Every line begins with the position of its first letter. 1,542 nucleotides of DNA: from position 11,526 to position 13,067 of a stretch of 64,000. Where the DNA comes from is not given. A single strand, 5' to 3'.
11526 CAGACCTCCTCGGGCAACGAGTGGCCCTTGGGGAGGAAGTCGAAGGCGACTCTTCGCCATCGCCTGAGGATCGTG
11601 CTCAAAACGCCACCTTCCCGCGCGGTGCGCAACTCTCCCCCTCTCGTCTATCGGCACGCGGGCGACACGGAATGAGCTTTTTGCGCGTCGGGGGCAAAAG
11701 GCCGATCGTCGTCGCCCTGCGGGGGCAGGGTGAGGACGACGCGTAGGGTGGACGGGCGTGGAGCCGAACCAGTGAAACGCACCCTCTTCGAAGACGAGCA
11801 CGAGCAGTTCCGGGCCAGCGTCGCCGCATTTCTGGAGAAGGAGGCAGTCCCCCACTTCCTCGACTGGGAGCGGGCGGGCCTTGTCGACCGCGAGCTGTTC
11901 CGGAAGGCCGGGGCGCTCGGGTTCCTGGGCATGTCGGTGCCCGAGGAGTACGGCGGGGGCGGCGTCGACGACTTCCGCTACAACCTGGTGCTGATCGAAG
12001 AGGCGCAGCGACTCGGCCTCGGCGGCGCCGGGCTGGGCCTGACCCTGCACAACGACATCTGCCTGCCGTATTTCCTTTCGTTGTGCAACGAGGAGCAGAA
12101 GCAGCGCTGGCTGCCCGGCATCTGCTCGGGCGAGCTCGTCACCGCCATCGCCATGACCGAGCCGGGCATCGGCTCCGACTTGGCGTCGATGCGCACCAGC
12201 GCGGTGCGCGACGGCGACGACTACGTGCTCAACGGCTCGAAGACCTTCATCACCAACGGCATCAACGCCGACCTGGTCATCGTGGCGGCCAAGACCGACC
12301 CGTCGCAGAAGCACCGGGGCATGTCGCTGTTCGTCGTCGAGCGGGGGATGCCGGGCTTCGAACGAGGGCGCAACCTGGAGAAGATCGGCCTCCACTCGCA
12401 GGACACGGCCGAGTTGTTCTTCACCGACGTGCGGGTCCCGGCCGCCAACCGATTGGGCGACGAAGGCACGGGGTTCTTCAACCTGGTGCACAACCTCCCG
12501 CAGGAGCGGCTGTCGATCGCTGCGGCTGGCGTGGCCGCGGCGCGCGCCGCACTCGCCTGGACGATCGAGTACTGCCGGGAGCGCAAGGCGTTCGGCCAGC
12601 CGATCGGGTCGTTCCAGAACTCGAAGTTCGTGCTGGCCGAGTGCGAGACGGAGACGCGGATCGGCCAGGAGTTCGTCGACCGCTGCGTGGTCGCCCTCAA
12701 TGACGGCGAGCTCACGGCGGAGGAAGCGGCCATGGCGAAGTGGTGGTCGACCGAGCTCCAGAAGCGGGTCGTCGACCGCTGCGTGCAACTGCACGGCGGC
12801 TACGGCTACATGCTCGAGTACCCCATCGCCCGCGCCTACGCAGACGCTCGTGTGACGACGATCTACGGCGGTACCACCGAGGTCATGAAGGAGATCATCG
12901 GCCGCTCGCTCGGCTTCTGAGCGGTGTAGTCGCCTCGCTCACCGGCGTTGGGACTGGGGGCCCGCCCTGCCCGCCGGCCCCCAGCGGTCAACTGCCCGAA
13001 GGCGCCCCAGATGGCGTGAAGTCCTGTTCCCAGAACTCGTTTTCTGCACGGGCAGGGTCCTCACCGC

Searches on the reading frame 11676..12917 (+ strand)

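Call 9: search_protein_families(library=pfam, proteins=[window:11676-12917:+], max_evalue=0.001)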
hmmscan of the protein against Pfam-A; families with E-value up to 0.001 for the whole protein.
window:11676-12917:+ (414 aa): 5 families
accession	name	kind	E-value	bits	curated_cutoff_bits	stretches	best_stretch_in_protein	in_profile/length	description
PF00441.29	Acyl-CoA_dh_1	-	2.8e-44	151.3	22.4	1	265-412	2-149/150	Acyl-CoA dehydrogenase, C-terminal domain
PF02771.21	Acyl-CoA_dh_N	-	9e-32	110.2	22.9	1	40-153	2-113/113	Acyl-CoA dehydrogenase, N-terminal domain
PF02770.24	Acyl-CoA_dh_M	-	2.3e-27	95.4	33.3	1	157-252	1-97/97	Acyl-CoA dehydrogenase, middle domain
PF08028.16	Acyl-CoA_dh_2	-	1e-14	55.4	22.7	1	280-399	2-131/134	Acyl-CoA dehydrogenase, C-terminal domain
PF22924.1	ACOX_C_alpha1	-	1.1e-05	25.7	27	1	351-412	107-168/169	Acyl-CoA oxidase, C-alpha1 domain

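Call 65: search_protein_families(library=ncbifam, proteins=[window:11676-12917:+], max_evalue=1e-10)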
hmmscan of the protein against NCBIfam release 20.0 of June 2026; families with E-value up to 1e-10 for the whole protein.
window:11676-12917:+ (414 aa): 20 families
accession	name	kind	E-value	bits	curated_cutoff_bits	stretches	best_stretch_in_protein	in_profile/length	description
NF042972.1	AcrlCoAredClosAcrC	equivalog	5.1e-98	328.2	640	1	38-411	5-375/378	acryloyl-CoA reductase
NF058590.1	AcCoDHFadEBacil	equivalog_domain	1.7e-73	248.1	600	2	38-343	21-322/586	acyl-CoA dehydrogenase FadE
NF045552.1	GlutCoADH_Des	equivalog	7.8e-72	242.6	470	1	39-409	6-376/387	glutaryl-CoA dehydrogenase Acd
NF045652.1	ProlPCPDhRedW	equivalog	4.1e-67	226.6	650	1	41-413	3-374/376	L-prolyl-[peptidyl-carrier protein] dehydrogenase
TIGR03207.1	cyc_hxne_CoA_dh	equivalog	3e-66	223.7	575.35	1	47-410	10-369/372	cyclohexanecarboxyl-CoA dehydrogenase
NF043006.1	CyhCrbnylCoADH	equivalog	4.9e-65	220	650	1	53-411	19-374/380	cyclohexane-1-carbonyl-CoA dehydrogenase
NF008997.0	PRK12341.1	equivalog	3.6e-60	204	537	1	40-411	7-375/382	acyl-CoA dehydrogenase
NF053553.1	prodigi_MBC_PigA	equivalog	2.7e-59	201.2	500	1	68-413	35-380/381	prodigiosin MBC biosynthesis dehydrogenase PigA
NF042439.1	SulpropCoADesulf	equivalog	3.6e-53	180.7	600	1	76-410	31-368/379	3-sulfinopropanoyl-CoA desulfinase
NF002885.1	PRK03354.1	equivalog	1.1e-46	159.6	540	1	39-410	6-371/378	crotonobetainyl-CoA dehydrogenase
NF052270.1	Staph_DH_FadE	equivalog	3.9e-40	137.8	600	1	122-412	106-393/400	acyl-CoA dehydrogenase FadE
TIGR03204.1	pimC_large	equivalog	1.3e-31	109.8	623.85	1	75-410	46-390/395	pimeloyl-CoA dehydrogenase large subunit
TIGR03203.1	pimD_small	equivalog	2.6e-27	95.9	652.7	1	72-389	40-353/378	pimeloyl-CoA dehydrogenase small subunit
NF037942.1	ac_ACP_DH_MbtN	equivalog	4.4e-26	91.5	700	1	70-409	30-362/376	mycobactin biosynthesis acyl-ACP dehydrogenase MbtN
NF007000.1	PRK09463.1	subfamily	1.1e-23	83.5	600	1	73-392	77-414/726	acyl-CoA dehydrogenase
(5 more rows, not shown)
